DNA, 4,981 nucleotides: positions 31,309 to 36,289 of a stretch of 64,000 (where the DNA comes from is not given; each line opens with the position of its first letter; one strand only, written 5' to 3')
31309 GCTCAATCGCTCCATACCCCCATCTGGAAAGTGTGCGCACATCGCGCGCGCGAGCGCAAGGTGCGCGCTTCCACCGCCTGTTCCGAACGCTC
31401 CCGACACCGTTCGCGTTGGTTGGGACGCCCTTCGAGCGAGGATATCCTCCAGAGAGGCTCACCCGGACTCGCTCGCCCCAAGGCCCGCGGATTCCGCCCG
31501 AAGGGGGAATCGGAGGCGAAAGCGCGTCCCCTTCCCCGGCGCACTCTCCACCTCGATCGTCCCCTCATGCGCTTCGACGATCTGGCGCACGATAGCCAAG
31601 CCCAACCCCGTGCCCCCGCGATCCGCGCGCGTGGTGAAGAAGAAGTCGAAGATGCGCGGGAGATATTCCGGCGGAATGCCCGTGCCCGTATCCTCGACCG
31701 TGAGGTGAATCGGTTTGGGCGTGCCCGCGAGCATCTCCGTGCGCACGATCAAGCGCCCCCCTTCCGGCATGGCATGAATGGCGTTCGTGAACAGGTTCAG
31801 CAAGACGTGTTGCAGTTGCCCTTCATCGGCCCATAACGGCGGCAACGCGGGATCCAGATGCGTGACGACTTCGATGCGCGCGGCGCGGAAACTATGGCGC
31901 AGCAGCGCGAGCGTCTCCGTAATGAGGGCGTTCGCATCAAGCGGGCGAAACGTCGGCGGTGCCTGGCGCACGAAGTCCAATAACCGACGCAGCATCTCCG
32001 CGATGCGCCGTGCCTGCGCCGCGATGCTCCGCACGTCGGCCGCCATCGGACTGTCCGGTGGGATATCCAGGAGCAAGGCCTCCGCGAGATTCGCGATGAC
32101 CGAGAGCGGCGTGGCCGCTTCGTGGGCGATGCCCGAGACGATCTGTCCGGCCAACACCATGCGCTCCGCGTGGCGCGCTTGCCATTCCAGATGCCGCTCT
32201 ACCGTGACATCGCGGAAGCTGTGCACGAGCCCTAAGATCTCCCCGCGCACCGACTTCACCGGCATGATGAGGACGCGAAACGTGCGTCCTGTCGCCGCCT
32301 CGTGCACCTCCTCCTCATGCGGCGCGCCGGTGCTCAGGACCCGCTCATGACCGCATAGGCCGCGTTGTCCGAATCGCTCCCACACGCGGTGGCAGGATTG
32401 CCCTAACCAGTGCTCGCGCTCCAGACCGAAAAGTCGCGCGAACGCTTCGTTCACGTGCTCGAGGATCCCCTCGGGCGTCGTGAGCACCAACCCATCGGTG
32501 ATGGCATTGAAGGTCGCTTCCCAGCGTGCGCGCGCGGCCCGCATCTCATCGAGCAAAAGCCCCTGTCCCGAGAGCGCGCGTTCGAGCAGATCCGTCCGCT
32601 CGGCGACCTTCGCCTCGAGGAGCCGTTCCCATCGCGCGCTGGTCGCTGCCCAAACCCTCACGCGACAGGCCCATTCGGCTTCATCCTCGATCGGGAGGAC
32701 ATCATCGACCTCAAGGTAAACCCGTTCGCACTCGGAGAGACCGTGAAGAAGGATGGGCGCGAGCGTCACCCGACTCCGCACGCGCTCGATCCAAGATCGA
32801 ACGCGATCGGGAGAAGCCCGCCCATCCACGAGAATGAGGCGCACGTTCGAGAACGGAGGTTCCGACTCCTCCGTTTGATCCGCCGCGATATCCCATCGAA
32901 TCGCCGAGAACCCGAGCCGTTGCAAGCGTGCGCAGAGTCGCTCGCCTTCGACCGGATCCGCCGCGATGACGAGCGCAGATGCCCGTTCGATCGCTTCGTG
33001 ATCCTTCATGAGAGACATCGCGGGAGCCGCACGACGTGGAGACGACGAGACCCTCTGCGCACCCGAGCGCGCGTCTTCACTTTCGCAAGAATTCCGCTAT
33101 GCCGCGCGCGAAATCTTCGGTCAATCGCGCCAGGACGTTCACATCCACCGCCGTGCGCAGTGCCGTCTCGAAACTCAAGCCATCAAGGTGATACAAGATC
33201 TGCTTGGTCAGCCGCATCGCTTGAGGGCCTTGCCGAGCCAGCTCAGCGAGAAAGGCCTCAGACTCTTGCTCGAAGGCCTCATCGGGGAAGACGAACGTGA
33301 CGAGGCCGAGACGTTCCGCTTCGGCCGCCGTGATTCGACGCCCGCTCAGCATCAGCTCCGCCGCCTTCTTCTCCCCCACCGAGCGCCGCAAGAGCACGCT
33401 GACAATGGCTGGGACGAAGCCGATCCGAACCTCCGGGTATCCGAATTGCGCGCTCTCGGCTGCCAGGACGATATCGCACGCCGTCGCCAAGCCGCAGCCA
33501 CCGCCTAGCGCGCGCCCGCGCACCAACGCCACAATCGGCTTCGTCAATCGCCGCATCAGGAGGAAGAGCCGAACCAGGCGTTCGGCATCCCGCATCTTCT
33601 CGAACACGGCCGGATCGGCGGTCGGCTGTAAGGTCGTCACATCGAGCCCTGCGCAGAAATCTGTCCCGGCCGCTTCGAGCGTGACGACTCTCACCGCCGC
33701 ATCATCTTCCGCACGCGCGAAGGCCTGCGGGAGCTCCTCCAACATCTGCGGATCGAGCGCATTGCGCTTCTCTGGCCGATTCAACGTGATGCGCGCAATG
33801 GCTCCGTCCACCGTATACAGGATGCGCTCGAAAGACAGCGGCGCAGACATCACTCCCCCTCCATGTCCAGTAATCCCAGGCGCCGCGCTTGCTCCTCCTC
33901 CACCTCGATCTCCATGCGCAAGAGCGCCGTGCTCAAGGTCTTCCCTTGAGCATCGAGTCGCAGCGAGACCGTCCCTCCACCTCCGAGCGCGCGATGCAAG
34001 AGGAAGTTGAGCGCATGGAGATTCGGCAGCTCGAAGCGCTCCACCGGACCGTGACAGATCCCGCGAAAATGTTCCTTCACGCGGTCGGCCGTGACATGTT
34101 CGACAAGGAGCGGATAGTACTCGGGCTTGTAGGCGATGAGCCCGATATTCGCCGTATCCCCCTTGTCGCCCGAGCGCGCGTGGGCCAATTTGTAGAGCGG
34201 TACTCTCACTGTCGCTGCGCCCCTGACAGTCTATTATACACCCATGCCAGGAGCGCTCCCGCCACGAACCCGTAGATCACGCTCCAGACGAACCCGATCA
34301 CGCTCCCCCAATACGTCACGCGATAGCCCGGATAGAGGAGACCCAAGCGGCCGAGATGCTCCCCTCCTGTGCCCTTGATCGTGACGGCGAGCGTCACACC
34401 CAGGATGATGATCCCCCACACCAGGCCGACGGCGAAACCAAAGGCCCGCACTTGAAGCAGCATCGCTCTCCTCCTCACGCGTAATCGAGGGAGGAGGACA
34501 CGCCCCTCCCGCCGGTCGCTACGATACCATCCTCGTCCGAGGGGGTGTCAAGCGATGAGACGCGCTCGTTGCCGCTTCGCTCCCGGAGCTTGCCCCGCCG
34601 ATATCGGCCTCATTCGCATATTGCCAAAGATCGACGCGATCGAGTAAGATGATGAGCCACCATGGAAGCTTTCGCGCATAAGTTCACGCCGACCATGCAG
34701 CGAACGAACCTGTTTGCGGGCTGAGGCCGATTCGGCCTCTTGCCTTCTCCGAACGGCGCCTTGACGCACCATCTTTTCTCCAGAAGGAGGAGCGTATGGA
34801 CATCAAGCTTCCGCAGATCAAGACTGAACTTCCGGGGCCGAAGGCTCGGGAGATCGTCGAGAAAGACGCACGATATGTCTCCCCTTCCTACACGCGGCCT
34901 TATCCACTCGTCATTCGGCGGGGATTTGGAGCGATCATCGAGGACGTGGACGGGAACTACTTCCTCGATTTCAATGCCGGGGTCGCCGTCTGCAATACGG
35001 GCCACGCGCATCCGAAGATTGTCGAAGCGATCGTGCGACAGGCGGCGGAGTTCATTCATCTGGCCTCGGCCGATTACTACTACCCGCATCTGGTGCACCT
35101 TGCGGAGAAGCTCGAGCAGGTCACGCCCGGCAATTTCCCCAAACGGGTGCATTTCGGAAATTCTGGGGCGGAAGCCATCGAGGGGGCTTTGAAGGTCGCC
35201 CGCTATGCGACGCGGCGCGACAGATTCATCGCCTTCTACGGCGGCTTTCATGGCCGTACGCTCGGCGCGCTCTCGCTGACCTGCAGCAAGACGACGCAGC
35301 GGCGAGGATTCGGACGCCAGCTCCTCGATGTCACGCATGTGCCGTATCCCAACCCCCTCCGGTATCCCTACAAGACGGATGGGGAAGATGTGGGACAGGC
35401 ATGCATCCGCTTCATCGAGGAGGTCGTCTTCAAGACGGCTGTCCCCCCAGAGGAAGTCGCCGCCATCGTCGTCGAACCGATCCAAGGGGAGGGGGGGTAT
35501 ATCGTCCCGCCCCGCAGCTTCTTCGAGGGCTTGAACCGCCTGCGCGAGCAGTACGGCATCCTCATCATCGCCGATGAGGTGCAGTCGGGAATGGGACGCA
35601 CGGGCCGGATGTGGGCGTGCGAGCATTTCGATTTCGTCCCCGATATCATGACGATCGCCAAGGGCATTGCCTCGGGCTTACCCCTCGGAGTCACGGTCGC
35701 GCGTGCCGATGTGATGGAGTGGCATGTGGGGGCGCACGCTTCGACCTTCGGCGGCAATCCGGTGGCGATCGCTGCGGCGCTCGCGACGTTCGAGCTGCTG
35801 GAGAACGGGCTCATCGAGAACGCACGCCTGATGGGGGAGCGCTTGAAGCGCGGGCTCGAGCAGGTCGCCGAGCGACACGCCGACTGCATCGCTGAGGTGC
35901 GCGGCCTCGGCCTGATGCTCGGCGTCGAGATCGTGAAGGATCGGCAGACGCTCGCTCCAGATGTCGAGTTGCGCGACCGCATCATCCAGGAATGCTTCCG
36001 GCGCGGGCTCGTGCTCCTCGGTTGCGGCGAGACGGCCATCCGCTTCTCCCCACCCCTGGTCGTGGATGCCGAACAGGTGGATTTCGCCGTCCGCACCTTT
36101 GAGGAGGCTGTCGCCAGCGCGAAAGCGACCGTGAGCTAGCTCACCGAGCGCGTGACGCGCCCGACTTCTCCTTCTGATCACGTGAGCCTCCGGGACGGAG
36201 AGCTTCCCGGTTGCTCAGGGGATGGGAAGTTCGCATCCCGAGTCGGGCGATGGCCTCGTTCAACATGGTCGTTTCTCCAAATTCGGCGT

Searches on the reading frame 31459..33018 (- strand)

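Call 87: search_protein_families(library=pfam, proteins=[window:31459-33018:-], max_evalue=0.000001)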
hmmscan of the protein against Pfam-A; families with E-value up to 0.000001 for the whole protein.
window:31459-33018:- (519 aa): 5 families
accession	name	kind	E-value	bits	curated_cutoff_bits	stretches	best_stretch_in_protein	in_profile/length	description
PF02518.31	HATPase_c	-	6.1e-31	107.6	26.4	1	398-507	2-110/111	Histidine kinase-, DNA gyrase B-, and HSP90-like ATPase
PF08448.16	PAS_4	-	7.3e-14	52.4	23.1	1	170-275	1-109/110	PAS fold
PF13426.13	PAS_9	-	3.5e-10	40.5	27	1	175-272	2-102/103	PAS domain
PF00512.31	HisKA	-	7.8e-09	35.9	26.9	1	291-352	3-63/66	His Kinase A (phospho-acceptor) domain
PF00989.32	PAS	-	5e-07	30.2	22.6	0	165-271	2-113/113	PAS fold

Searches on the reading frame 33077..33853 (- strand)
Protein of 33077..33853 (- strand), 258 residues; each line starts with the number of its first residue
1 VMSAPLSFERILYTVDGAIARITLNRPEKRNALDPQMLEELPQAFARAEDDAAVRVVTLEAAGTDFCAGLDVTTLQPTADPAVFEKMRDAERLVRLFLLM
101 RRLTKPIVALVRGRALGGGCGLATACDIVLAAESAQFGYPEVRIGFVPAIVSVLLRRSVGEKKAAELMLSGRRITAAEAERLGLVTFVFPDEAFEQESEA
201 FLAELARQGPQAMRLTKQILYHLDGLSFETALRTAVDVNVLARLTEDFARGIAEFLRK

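Call 87: search_protein_families(library=pfam, proteins=[window:33077-33853:-], max_evalue=0.000001)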
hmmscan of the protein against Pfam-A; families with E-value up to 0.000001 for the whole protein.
window:33077-33853:- (258 aa): 2 families
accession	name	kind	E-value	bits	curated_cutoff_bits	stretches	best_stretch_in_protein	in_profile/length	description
PF00378.25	ECH_1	-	3.1e-54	184.4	27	1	17-256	4-241/251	Enoyl-CoA hydratase/isomerase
PF16113.10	ECH_2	-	3.8e-36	125.7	27.2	1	20-199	2-182/335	Enoyl-CoA hydratase/isomerase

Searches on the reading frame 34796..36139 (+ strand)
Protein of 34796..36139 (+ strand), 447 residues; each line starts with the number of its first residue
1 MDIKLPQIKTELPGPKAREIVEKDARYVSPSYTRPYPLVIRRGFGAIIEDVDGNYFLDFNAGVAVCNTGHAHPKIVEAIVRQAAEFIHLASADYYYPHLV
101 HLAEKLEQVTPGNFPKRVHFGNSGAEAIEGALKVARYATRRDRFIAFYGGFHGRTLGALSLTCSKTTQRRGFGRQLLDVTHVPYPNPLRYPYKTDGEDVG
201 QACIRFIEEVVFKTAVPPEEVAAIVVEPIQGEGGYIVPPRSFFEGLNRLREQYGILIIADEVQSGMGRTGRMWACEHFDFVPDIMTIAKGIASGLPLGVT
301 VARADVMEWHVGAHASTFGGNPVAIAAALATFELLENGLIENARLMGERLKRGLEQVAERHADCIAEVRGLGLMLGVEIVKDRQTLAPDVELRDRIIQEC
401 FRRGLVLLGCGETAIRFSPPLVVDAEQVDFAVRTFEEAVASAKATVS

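Call 87: search_protein_families(library=pfam, proteins=[window:34796-36139:+], max_evalue=0.000001)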
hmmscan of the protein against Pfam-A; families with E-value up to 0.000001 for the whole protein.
window:34796-36139:+ (447 aa): 1 family
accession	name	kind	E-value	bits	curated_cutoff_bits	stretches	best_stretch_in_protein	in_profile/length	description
PF00202.27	Aminotran_3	-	1.2e-116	390.2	30.5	1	34-439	7-403/403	Aminotransferase class-III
